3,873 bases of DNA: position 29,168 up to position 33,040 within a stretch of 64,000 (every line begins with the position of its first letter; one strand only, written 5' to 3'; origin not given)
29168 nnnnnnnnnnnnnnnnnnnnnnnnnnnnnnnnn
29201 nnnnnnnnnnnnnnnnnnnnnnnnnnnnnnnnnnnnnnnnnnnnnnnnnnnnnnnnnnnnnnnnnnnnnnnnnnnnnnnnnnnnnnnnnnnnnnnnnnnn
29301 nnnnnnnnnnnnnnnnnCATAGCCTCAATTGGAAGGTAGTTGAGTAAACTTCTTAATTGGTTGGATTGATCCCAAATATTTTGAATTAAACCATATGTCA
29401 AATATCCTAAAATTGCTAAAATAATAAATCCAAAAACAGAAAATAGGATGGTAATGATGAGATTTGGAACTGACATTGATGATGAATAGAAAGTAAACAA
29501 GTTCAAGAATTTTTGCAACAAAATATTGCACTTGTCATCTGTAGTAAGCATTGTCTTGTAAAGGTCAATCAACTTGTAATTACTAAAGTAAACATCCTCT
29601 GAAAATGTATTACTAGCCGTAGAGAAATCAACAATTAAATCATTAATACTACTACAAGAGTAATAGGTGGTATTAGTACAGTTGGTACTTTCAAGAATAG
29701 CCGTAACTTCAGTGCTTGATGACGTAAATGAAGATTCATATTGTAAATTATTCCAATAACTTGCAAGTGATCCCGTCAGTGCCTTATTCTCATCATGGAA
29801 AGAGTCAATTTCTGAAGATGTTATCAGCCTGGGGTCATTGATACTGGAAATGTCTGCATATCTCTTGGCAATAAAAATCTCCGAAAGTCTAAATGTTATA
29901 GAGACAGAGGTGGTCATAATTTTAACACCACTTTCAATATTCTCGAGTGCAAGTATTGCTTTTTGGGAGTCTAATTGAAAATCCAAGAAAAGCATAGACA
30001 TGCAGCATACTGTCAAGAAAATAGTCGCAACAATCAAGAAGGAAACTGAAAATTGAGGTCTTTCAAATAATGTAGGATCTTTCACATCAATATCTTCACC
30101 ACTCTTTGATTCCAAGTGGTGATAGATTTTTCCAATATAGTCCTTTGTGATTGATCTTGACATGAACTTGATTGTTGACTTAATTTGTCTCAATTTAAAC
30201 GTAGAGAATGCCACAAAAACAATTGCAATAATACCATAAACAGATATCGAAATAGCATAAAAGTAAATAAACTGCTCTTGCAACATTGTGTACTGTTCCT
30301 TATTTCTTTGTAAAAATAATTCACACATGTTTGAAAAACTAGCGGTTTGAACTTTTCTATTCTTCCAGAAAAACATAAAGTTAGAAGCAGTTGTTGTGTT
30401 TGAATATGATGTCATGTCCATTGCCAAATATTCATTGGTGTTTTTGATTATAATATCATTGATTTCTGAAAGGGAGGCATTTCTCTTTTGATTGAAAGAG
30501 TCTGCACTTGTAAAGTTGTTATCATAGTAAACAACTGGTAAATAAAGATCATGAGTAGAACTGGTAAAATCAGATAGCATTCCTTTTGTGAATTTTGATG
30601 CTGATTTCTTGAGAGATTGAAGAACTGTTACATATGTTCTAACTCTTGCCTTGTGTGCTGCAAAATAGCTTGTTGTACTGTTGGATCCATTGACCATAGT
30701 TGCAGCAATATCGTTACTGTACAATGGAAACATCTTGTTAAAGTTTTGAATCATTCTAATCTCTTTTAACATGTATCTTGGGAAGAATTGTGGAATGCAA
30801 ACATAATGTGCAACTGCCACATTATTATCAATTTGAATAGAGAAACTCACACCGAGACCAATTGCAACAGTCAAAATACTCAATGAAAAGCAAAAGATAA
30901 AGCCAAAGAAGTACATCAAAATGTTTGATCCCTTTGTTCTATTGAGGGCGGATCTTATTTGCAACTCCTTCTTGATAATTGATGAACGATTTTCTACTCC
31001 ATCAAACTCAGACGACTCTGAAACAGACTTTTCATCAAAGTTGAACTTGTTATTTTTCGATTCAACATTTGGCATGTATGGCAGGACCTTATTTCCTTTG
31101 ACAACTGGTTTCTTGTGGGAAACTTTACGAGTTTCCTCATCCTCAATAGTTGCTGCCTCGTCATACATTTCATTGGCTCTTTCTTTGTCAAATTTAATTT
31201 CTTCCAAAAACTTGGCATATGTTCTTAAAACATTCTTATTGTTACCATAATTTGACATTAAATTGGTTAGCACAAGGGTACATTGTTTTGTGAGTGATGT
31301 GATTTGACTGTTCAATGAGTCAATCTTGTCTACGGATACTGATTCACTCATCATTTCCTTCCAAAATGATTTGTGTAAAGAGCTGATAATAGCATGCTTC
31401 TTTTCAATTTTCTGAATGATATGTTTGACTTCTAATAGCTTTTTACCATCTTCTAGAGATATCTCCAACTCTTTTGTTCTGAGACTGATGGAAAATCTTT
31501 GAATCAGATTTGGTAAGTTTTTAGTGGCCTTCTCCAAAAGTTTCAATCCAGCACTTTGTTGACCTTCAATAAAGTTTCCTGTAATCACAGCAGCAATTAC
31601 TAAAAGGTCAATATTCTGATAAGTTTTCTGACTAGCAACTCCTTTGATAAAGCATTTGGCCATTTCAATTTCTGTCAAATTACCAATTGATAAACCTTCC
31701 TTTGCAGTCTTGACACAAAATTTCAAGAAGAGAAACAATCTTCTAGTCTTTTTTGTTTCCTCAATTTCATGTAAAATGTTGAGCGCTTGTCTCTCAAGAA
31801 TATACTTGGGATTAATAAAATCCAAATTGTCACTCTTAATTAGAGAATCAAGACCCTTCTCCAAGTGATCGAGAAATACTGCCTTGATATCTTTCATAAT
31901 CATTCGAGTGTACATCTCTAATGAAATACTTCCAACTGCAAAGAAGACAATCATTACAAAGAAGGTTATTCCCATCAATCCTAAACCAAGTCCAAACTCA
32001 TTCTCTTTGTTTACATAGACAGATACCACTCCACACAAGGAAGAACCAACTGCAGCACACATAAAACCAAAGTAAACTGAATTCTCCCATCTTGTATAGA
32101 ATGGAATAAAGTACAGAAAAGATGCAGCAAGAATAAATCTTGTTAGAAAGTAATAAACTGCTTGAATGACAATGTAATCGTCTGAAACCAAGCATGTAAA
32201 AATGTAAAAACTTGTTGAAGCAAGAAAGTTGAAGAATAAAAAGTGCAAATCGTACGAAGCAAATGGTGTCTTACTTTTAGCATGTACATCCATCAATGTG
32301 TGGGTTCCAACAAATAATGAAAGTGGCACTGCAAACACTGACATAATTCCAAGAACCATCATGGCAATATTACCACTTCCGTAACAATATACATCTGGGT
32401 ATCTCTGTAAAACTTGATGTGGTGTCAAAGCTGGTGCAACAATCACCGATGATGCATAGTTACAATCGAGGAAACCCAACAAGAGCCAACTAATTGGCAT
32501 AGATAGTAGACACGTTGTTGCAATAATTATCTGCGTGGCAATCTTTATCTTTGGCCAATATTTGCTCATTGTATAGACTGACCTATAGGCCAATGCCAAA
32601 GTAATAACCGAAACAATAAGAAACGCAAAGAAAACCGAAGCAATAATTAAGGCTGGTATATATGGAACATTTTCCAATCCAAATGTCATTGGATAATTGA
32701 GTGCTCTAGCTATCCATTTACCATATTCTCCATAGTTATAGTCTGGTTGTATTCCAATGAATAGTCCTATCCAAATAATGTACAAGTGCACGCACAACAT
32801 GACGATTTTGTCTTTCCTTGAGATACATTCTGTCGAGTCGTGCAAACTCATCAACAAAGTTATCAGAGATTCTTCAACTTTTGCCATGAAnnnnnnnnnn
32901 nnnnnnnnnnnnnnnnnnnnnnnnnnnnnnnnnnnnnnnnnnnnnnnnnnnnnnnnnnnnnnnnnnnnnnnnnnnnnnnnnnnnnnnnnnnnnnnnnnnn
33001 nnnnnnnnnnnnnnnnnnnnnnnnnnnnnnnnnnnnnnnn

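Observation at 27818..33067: A 12-TM nucleotide cyclase carries an internal PAS/PAC sensor and a single catalytic domain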

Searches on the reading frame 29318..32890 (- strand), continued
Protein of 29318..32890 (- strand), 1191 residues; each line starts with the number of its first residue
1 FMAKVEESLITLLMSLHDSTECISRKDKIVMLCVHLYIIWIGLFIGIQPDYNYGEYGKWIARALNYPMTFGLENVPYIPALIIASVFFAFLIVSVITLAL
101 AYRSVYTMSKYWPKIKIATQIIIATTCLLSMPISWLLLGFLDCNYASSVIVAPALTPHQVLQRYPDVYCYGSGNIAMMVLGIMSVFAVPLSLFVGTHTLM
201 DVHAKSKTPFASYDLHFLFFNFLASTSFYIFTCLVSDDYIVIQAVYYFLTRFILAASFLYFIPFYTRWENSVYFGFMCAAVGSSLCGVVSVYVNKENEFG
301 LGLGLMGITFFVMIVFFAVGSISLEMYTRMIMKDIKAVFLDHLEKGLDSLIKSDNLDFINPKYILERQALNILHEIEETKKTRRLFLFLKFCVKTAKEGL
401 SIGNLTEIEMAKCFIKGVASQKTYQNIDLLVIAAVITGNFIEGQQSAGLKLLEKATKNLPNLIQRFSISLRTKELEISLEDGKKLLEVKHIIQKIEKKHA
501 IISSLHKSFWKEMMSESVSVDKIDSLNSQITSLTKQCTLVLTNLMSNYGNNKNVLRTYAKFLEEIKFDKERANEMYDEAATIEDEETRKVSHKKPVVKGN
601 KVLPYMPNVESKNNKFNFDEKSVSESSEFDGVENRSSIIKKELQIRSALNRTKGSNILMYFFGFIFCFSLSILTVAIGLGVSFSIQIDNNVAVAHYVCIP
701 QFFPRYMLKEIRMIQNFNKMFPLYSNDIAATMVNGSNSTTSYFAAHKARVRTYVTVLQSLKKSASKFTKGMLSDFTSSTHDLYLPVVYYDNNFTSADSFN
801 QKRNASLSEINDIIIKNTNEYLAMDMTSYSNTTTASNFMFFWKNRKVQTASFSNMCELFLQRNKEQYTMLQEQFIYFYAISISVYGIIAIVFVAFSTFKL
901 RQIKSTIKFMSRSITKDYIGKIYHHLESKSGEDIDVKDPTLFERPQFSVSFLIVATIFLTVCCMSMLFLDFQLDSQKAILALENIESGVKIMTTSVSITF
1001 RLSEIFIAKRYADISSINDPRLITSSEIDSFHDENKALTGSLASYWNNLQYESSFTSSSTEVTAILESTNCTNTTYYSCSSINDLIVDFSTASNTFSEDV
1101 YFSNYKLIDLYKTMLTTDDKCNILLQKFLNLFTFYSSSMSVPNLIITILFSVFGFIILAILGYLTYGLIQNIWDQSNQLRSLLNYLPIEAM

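Call 54: predict_structure(alignment_id=A2)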
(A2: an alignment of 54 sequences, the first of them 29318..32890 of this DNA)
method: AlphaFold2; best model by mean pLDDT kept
length: 1191 residues; sequences in the alignment: 54
mean_pLDDT: 87.0   pTM: 0.65
mean pLDDT of the five models: 87.0, 86.6, 86.0, 86.0, 83.9
residues with pLDDT >= 90: 730; 70-90: 354; 50-70: 69; < 50: 38
segments of 3 or more residues with pLDDT < 50: 597-632
pLDDT, mean of each block of 10 residues (from residue 1): 81 91 93 94 92 93 93 92 92 91 89 92 94 94 88 81 91 86 92 94 93 93 93 89 94 95 95 96 95 93 95 97 97 94 91 76 91 93 95 74 80 91 84 94 90 92 92 86 71 90 94 92 92 92 89 93 92 94 85 52 44 38 37 66 86 84 90 91 88 92 94 91 59 64 90 93 90 92 75 55 91 95 89 87 92 94 92 90 88 88 91 93 92 78 80 88 90 90 92 95 93 82 89 92 92 74 73 66 91 93 85 90 91 89 86 88 90 91 90 81
secondary structure, 60 per line:
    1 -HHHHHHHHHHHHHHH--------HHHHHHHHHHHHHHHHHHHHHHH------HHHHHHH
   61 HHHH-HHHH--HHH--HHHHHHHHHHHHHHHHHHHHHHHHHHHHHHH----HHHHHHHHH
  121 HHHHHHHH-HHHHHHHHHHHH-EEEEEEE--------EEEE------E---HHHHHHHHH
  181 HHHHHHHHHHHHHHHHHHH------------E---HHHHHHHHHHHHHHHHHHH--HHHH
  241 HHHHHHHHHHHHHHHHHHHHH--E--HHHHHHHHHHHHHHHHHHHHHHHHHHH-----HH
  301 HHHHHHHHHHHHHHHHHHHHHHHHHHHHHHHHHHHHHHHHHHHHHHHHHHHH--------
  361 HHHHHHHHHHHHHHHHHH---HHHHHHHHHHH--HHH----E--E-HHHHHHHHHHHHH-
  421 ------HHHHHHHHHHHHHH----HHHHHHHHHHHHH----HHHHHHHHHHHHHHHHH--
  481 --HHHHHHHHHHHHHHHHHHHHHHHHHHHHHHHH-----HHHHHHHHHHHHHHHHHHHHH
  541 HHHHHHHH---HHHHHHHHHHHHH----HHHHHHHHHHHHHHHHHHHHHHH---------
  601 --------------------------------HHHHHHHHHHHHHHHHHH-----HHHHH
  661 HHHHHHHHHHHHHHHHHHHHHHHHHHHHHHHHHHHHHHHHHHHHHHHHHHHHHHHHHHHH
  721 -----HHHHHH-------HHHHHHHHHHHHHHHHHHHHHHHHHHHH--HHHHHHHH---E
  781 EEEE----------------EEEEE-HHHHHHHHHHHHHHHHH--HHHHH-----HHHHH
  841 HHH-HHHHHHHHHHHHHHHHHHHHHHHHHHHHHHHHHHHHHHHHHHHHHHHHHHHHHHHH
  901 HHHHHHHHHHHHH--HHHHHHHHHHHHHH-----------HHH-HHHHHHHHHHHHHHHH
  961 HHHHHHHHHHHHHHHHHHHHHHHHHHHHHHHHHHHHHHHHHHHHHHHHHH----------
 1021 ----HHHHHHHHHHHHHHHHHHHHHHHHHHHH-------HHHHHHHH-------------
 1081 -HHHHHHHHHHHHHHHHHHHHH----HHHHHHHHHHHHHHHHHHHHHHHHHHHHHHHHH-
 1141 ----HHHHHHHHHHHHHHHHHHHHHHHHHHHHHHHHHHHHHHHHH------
elements in order (helices of 4 or more, strands of 3 or more residues): H2-16 H25-47 H54-64 H66-69 H77-107 H112-128 H130-141 E143-149 E158-161 H172-199 H216-234 H237-261 H267-293 H299-352 H361-378 H382-392 H407-419 H427-440 H445-457 H462-478 H483-514 H520-548 H552-564 H569-591 H633-650 H656-720 H726-731 H739-766 H769-776 E780-784 E801-805 H807-823 H826-830 H836-843 H845-913 H916-929 H945-1010 H1025-1052 H1060-1067 H1082-1102 H1107-1139 H1145-1185

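Call 56: fold_search(model_id=the predicted structure, library=pdb)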
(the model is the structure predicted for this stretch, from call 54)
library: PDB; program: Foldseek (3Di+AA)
matches with E <= 10: 154; with E <= 0.001: 0
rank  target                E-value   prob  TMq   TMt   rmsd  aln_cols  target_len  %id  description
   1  3w3x_A                1.3e-01  0.10  0.09  0.10  43.9      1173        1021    9  Crystal structure of Kap121p bound to Pho4p (released 2013-04-10)
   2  2bku_D                1.8e-01  0.08  0.08  0.10  40.3      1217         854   10  Kap95p:RanGTP complex (released 2005-05-04)
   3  6r9t                  3.1e-01  0.07  0.09  0.06  45.2      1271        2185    9  Cryo-EM structure of autoinhibited human talin-1 (released 2019-10-16)
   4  6gx9_B                3.5e-01  0.07  0.08  0.10  39.8      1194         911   10  Crystal structure of the TNPO3 - CPSF6 RSLD complex (released 2019-03-13)
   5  3ifq_B                3.8e-01  0.10  0.08  0.13  28.0       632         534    9  Interction of plakoglobin and beta-catenin with desmosomal cadherins (released 2009-09-15)
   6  8rc4_g                4.0e-01  0.07  0.07  0.09  35.1      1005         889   10  Structure of Integrator-PP2A complex (released 2024-02-07)
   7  8rf9                  4.3e-01  0.08  0.06  0.04  26.6       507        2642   13  CgsiGP1 sample in nanodisc (released 2024-03-20)
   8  6zh4                  6.2e-01  0.03  0.07  0.04  47.5      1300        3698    9  Cryo-EM structure of DNA-PKcs (State 3) (released 2020-10-21)
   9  7uzf_P                6.5e-01  0.13  0.07  0.15  24.9       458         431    8  Rat Kidney V-ATPase with SidK, State 1 (released 2023-11-22)
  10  9qe0_B                7.3e-01  0.06  0.09  0.08  75.0       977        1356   11  Neobacillus vireti Wadjet-II JetABC dimer (released 2025-06-25)
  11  9j0a_A                7.9e-01  0.07  0.10  0.11  39.2      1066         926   10  Complex structure of ANKRD11/STAG2/RAD21 (released 2025-03-19)
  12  3w3u                  7.9e-01  0.05  0.09  0.10  43.0      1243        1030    9  Crystal structure of Kap121p mutant R349A/Q350A/D353A/E396A/N430K/D438A/N477A (released 2013-04-10)
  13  7z8f_m                8.3e-01  0.02  0.06  0.03  74.9      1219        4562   10  Composite structure of dynein-dynactin-BICDR on microtubules (released 2022-07-27)
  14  3zjy_G                8.6e-01  0.03  0.06  0.07  38.2      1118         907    9  Crystal Structure of Importin 13 - RanGTP - eIF1A complex (released 2013-04-10)
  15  1jpw_A                9.7e-01  0.11  0.09  0.17  26.7       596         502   11  Crystal Structure of a Human Tcf-4 / beta-Catenin Complex (released 2001-12-05)
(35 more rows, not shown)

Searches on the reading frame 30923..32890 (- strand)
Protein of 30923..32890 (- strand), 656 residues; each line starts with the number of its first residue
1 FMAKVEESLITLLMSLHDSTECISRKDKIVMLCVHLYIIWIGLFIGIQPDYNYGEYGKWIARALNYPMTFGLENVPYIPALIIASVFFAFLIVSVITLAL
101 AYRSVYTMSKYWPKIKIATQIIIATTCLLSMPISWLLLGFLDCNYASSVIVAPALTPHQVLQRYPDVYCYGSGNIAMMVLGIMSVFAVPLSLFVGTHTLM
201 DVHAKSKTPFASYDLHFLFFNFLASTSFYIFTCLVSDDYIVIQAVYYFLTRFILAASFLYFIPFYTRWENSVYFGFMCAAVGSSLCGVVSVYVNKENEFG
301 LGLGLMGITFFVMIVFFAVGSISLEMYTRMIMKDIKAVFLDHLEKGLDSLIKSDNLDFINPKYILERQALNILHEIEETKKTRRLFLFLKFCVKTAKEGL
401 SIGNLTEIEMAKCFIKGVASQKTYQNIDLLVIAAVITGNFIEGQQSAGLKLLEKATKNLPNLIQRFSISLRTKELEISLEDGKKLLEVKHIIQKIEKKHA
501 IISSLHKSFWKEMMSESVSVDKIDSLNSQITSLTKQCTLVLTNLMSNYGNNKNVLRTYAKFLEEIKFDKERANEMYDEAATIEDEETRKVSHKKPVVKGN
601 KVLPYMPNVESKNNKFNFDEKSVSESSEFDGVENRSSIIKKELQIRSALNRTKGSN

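Call 80: search_solved_structures(query=window:30923-32890:-, max_evalue=10)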
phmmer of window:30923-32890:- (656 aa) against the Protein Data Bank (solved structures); distinct sequences matched with E-value up to 10: 4.
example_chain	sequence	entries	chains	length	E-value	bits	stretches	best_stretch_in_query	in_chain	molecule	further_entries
4r1h_A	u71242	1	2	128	0.26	13.1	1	420-524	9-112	Lmo0741 protein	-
9l76_C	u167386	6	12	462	0.71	11.6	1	277-345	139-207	NAD(P) transhydrogenase subunit beta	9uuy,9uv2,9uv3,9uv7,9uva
8qad_A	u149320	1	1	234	1.2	10.8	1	450-566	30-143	sc-apCC-6-LLIA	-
3qnt_A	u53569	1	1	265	1.8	10.3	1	273-321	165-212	Niemann-Pick C1-like protein 1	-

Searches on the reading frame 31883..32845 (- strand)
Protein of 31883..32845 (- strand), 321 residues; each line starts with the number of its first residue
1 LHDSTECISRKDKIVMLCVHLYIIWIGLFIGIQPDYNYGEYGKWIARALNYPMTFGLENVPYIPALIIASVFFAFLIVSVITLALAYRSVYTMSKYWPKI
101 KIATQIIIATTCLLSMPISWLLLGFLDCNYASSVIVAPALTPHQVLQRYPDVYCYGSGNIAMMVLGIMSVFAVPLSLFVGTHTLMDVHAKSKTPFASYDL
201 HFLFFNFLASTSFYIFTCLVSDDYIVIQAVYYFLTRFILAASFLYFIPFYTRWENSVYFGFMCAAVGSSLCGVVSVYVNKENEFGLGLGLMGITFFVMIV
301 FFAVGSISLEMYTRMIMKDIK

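Call 66: predict_structure(alignment_id=A3)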
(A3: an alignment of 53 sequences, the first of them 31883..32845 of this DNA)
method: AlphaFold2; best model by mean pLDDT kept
length: 321 residues; sequences in the alignment: 53
mean_pLDDT: 94.7   pTM: 0.90
mean pLDDT of the five models: 94.7, 94.5, 93.8, 93.6, 93.2
residues with pLDDT >= 90: 297; 70-90: 21; 50-70: 3; < 50: 0
segments of 3 or more residues with pLDDT < 50: none
pLDDT, mean of each block of 10 residues (from residue 1): 77 93 96 95 97 95 97 97 96 96 94 96 95 87 94 94 97 95 91 94 95 93 93 98 96 97 98 96 97 98 98 96 90
secondary structure, 60 per line:
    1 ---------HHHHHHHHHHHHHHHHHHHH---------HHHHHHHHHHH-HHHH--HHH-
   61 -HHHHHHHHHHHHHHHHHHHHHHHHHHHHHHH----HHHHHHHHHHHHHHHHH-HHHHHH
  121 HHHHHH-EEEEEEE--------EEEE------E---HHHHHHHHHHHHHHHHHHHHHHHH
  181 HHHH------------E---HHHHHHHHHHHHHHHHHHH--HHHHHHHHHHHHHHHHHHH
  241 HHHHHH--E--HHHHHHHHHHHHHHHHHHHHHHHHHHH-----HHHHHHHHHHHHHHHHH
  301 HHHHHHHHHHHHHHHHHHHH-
elements in order: H10-29 H39-49 H51-54 H62-92 H97-113 H115-126 E128-134 E143-146 H157-184 H201-219 H222-246 H252-278 H284-320
